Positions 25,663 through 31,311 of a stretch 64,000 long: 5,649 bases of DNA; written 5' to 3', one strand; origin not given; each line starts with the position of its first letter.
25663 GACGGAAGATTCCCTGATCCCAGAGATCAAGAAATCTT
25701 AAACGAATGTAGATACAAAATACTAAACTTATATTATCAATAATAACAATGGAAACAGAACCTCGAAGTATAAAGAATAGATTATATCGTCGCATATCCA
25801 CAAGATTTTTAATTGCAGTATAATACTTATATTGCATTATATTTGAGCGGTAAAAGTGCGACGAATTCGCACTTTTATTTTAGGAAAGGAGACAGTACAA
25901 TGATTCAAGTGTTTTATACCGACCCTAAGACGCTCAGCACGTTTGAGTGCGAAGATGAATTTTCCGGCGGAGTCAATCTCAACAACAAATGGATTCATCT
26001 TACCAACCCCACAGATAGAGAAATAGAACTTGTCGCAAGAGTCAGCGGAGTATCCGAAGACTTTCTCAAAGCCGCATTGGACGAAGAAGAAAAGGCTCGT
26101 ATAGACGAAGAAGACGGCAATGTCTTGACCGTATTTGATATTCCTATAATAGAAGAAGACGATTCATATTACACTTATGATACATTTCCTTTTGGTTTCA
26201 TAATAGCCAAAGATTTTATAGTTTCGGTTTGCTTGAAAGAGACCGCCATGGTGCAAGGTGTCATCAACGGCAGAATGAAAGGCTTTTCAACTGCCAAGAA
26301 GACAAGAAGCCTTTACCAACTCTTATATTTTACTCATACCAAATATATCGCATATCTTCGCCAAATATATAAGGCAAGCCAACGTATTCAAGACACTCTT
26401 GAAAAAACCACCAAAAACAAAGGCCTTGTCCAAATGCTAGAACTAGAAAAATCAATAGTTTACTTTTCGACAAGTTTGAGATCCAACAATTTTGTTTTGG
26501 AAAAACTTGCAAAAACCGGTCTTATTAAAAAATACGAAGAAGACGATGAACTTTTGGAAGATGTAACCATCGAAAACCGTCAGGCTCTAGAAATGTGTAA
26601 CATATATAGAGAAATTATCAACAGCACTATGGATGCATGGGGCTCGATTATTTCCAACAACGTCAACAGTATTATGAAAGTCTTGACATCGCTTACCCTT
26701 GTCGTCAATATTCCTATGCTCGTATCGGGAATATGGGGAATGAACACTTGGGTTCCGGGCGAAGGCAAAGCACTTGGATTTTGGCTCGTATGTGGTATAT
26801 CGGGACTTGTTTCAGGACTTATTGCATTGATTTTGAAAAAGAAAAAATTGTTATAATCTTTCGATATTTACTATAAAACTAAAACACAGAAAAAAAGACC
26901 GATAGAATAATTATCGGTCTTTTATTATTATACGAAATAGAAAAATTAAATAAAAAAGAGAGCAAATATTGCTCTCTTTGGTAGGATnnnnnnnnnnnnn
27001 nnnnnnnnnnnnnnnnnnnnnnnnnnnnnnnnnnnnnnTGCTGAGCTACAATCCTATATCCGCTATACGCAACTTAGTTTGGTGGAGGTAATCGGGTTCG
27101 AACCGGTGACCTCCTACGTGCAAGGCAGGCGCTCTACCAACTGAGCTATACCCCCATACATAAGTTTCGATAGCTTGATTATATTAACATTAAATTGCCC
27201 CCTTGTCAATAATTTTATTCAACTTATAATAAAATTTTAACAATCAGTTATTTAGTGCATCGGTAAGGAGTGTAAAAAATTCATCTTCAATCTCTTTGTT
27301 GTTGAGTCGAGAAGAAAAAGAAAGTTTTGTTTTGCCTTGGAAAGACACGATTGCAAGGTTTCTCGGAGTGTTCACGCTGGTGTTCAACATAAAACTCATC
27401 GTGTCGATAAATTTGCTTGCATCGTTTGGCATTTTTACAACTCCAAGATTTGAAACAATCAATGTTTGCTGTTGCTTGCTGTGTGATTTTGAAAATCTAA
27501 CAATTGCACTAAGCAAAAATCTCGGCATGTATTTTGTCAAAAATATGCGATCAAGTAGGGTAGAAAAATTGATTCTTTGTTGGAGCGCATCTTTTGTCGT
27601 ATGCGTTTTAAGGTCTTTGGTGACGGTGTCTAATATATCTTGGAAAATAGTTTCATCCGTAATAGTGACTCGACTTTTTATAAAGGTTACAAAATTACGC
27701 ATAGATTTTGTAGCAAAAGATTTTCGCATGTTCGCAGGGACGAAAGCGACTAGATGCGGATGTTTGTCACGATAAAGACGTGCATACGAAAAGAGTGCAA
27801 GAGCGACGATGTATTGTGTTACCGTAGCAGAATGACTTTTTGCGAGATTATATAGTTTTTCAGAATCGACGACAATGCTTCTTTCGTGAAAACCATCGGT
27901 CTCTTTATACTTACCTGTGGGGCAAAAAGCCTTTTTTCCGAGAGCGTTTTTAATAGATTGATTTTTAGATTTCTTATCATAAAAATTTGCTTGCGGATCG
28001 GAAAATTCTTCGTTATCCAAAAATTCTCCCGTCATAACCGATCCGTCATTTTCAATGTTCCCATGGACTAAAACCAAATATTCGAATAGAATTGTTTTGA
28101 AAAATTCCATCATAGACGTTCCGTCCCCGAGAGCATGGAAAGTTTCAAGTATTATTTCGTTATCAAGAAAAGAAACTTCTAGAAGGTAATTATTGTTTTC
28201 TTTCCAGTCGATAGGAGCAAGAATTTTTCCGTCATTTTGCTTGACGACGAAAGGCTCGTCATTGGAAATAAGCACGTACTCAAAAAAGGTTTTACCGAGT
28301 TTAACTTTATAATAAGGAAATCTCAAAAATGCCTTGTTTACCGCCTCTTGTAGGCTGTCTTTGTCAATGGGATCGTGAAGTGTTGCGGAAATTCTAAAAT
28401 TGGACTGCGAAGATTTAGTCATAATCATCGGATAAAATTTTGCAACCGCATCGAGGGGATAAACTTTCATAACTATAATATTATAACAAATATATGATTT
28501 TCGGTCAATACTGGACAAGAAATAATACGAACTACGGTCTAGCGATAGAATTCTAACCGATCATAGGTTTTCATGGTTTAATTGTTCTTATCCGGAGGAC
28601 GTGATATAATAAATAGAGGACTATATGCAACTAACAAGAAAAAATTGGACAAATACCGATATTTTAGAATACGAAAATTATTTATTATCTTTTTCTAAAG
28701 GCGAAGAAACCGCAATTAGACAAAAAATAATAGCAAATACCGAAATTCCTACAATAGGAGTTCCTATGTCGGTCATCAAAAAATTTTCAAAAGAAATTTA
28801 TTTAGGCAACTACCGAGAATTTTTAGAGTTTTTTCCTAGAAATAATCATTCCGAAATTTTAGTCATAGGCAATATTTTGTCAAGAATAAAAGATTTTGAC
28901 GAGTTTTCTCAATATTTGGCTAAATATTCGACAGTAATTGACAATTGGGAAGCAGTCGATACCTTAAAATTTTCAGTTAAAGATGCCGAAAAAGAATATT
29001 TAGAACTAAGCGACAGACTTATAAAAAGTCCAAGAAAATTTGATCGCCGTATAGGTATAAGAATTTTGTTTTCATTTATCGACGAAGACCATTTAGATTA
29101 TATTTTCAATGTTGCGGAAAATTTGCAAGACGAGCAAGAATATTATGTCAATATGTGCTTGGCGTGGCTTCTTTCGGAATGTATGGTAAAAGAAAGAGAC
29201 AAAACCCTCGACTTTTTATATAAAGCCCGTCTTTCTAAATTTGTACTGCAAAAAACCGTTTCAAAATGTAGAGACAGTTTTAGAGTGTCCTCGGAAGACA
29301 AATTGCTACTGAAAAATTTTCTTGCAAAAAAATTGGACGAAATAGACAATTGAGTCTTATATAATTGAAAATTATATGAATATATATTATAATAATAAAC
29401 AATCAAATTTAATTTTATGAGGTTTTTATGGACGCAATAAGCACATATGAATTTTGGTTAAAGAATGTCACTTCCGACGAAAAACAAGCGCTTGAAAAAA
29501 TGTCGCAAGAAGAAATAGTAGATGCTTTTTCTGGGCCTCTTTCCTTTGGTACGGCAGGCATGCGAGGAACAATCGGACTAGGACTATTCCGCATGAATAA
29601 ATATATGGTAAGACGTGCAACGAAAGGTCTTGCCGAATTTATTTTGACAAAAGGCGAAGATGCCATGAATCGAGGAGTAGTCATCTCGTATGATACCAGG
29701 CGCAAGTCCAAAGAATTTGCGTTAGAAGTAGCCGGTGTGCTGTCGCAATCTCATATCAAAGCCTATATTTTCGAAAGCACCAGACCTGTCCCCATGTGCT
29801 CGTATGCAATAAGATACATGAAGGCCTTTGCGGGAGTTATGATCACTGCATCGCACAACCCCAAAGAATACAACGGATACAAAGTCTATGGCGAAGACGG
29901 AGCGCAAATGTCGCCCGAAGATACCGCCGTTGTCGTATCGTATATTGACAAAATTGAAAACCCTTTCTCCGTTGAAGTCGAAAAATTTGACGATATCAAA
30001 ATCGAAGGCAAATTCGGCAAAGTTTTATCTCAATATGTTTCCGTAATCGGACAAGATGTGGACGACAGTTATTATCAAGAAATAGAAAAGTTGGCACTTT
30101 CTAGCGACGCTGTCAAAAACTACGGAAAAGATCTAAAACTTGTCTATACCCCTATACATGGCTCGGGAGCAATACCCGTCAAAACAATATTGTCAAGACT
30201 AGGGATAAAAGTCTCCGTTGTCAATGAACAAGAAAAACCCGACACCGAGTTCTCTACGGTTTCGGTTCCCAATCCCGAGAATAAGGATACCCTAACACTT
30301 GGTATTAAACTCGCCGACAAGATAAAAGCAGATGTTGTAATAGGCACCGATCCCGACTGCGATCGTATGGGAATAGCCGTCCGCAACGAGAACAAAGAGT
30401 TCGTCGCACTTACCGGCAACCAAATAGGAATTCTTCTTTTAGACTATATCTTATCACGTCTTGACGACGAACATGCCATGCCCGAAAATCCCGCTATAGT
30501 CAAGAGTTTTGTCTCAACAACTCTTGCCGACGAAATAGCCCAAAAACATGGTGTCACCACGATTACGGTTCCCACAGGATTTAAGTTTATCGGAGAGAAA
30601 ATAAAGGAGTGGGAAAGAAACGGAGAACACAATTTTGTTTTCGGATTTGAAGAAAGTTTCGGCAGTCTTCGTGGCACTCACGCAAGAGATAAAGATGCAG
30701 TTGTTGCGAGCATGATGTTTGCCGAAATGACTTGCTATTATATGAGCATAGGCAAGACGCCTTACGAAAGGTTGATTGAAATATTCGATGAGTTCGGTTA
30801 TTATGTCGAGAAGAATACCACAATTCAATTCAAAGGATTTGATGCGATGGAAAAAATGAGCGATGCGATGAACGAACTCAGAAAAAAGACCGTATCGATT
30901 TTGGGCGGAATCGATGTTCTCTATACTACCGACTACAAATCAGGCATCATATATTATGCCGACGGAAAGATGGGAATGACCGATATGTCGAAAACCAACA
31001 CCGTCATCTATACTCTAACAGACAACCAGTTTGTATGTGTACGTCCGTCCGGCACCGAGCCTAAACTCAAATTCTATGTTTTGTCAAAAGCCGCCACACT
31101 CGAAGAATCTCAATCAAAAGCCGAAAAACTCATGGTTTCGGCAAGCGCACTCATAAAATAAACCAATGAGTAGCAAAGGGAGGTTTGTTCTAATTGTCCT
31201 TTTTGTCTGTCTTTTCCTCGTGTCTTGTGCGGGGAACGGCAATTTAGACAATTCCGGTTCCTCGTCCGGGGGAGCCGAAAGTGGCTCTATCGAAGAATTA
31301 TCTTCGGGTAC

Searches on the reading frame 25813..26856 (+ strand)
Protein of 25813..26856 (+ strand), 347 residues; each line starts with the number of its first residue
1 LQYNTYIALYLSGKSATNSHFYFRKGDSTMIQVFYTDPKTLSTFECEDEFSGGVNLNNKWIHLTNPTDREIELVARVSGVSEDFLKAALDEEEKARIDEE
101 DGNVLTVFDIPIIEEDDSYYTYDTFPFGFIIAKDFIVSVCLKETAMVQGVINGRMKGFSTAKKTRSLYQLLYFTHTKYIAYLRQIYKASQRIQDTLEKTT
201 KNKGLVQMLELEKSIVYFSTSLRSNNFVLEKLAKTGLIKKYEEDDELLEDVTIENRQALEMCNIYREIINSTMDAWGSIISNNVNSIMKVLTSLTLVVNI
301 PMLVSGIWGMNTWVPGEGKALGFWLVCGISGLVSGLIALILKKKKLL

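Call 47: search_protein_families(library=pfam, proteins=[window:25813-26856:+], max_evalue=0.000001)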
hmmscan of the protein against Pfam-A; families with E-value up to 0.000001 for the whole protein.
window:25813-26856:+ (347 aa): 1 family
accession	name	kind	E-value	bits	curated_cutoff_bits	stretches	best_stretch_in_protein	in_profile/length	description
PF01544.23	CorA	-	2.2e-52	178.6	27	1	59-343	5-292/292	CorA-like Mg2+ transporter protein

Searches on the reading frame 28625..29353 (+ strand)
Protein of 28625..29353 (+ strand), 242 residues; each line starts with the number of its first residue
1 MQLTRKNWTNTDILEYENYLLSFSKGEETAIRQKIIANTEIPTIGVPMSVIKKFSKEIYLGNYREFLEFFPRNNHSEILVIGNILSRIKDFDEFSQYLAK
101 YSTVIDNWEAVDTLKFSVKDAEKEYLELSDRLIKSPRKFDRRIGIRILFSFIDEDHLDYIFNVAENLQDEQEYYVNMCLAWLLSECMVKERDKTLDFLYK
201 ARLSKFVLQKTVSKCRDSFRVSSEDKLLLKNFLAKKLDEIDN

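Call 47: search_protein_families(library=pfam, proteins=[window:28625-29353:+], max_evalue=0.000001)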
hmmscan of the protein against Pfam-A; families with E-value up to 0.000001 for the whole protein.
window:28625-29353:+ (242 aa): 1 family
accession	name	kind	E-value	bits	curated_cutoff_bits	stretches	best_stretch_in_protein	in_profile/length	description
PF08713.17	DNA_alkylation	-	1.3e-16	61.4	21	1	31-208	15-206/213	DNA alkylation repair enzyme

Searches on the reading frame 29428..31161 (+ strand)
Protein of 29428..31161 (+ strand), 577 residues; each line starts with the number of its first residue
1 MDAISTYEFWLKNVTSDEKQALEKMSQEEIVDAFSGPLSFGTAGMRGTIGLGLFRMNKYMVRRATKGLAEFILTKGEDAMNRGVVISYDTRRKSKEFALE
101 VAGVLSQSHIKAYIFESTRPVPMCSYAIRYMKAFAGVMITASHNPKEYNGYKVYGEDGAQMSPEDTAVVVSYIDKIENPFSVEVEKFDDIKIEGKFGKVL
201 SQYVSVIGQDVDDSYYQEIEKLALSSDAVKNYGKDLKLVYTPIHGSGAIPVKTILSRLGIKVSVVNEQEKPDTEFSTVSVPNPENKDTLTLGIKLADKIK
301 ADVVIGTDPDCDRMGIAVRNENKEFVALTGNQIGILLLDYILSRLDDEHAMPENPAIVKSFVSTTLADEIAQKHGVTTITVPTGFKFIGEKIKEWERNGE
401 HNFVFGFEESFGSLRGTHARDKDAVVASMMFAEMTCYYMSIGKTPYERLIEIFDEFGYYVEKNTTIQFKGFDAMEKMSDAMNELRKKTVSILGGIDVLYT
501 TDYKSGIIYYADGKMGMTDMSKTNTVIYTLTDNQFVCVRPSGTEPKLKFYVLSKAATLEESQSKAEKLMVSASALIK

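Call 47: search_protein_families(library=pfam, proteins=[window:29428-31161:+], max_evalue=0.000001)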
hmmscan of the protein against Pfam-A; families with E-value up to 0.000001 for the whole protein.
window:29428-31161:+ (577 aa): 3 families
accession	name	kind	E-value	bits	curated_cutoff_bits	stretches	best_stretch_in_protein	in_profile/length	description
PF02878.22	PGM_PMM_I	-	1.4e-37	128.9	22.5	1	39-178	3-136/138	Phosphoglucomutase/phosphomannomutase, alpha/beta/alpha domain I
PF02879.22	PGM_PMM_II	-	2.9e-23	82.8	29.3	1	219-317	7-99/103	Phosphoglucomutase/phosphomannomutase, alpha/beta/alpha domain II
PF02880.22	PGM_PMM_III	-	4.7e-20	72.3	20.7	1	330-452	2-111/115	Phosphoglucomutase/phosphomannomutase, alpha/beta/alpha domain III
